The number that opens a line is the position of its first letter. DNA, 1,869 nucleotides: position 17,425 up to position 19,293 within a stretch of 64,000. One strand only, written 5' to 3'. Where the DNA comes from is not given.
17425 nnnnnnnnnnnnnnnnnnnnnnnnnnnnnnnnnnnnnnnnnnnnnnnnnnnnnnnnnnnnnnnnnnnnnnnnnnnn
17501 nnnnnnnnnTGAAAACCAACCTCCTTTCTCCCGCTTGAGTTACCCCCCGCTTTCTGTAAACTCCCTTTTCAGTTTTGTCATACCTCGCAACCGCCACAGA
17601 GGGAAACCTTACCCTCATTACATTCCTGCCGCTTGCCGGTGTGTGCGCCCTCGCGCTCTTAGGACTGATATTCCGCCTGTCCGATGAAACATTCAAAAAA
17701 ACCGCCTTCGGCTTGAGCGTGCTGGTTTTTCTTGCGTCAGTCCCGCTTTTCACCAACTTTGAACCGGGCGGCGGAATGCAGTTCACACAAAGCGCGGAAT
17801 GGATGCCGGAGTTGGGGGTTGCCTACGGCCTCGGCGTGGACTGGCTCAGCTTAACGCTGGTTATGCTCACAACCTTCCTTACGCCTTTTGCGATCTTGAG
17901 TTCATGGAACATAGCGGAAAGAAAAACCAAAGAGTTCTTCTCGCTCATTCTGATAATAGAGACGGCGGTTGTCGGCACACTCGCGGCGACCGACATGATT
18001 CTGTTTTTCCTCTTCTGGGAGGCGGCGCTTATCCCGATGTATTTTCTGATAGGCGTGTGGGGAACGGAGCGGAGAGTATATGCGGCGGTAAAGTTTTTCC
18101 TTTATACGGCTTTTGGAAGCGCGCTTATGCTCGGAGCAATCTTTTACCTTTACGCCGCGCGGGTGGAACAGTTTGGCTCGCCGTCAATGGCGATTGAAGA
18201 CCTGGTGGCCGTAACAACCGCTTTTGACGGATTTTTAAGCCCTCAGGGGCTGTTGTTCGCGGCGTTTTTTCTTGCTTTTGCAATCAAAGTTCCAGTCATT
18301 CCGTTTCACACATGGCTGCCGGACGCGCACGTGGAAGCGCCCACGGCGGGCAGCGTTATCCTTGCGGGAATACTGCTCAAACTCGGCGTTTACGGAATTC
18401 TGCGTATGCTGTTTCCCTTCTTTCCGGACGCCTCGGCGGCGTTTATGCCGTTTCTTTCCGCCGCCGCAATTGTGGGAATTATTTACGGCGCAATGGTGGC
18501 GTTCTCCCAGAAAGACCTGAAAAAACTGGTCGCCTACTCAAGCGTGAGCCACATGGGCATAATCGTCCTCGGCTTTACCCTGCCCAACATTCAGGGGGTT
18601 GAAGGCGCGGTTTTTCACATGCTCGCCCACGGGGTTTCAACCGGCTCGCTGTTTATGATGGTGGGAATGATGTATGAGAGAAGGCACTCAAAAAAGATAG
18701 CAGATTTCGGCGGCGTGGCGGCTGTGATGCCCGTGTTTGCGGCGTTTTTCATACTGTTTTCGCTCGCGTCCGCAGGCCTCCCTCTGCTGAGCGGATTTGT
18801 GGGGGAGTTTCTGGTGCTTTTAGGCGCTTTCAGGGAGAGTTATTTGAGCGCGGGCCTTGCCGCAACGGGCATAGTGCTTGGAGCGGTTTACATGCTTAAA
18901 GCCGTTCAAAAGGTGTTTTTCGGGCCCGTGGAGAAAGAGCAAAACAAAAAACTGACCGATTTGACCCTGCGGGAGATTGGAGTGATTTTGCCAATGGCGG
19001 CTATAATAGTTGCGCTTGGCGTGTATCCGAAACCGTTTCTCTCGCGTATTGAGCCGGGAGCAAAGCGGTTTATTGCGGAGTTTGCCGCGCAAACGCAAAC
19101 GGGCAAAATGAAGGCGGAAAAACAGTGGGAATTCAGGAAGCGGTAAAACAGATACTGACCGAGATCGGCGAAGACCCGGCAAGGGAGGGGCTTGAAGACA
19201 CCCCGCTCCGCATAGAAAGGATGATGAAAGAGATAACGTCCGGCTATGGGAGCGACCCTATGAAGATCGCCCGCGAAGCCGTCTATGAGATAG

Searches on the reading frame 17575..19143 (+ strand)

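Call 59: search_protein_families(library=pfam, proteins=[window:17575-19143:+], max_evalue=0.001)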
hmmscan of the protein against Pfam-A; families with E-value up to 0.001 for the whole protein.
window:17575-19143:+ (523 aa): 2 families
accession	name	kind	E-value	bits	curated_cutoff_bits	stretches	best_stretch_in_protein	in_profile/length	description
PF00361.26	Proton_antipo_M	-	6.1e-78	262.4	21.5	1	138-429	1-286/294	NADH:quinone oxidoreductase/Mrp antiporter, TM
PF01059.23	Oxidored_q5_N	-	1.1e-05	25.9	22.7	1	81-130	52-105/110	NADH-ubiquinone oxidoreductase chain 4, amino terminus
